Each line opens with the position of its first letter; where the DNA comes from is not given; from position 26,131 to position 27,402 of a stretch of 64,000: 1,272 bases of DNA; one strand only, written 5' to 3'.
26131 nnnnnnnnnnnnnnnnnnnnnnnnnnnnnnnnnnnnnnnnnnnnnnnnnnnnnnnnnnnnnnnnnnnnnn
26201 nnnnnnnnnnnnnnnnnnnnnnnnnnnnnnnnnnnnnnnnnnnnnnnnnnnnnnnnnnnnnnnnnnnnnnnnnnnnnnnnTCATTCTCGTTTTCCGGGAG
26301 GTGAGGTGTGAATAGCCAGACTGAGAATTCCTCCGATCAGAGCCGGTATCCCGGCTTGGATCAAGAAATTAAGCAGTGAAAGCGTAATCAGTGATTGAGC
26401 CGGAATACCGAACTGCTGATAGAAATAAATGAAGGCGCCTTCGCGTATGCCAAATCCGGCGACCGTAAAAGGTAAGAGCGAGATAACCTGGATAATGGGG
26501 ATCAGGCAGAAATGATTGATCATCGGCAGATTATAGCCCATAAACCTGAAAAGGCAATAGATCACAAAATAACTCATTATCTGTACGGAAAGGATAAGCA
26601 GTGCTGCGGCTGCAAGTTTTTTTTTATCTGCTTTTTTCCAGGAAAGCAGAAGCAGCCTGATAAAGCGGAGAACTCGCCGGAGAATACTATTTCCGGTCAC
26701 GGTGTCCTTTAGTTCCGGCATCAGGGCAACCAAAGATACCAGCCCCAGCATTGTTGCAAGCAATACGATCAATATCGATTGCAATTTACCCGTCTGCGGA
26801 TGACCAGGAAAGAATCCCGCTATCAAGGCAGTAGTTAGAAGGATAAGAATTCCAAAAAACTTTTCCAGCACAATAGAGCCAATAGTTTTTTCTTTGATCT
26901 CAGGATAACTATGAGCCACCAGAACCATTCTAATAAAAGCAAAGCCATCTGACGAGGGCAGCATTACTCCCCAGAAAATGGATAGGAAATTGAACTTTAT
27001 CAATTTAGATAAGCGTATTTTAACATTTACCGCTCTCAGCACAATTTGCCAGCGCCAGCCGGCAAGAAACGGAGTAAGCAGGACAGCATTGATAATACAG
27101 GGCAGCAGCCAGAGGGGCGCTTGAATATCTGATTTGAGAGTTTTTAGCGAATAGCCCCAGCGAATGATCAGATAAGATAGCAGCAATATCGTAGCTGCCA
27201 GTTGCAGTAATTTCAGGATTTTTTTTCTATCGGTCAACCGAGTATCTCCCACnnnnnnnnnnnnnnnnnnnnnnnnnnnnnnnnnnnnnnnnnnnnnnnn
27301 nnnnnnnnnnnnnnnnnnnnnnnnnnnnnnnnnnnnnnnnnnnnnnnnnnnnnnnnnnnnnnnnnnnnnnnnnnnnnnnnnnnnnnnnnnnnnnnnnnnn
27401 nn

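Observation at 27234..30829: Divergent NadA-family Fe-S enzyme with a CapK-like ligase, CitE-like lyase and MaoC hydratase at the head of a glycan operon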

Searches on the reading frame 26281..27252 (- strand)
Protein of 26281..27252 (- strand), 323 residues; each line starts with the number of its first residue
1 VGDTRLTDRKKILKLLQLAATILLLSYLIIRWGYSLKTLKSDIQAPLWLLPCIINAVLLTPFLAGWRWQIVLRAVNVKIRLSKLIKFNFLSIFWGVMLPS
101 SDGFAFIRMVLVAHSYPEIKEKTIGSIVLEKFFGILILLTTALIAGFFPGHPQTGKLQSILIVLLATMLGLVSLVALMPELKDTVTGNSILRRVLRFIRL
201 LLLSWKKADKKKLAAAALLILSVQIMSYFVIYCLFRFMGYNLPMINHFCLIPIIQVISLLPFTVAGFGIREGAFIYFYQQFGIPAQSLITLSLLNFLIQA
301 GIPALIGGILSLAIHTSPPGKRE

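Call 3: search_protein_families(library=pfam, proteins=[window:26281-27252:-], max_evalue=0.01)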
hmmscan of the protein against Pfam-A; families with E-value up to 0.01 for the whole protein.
window:26281-27252:- (323 aa): 1 family
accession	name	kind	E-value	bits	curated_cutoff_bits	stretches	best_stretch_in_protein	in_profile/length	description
PF03706.18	LPG_synthase_TM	-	5.9e-32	111.8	33.4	1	17-307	4-302/302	Lysylphosphatidylglycerol synthase TM region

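Call 4: search_protein_families(library=ncbifam, proteins=[window:26281-27252:-], max_evalue=0.01)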
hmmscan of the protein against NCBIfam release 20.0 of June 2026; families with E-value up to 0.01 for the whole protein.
window:26281-27252:- (323 aa): 2 families
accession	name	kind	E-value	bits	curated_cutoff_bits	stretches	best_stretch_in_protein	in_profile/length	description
TIGR00374.1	TIGR00374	subfamily_domain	5.6e-14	52.3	43.2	1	33-314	18-313/323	flippase-like domain-containing protein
TIGR03476.1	HpnL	subfamily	1.2e-05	24.8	195.65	1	208-305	211-311/318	putative membrane protein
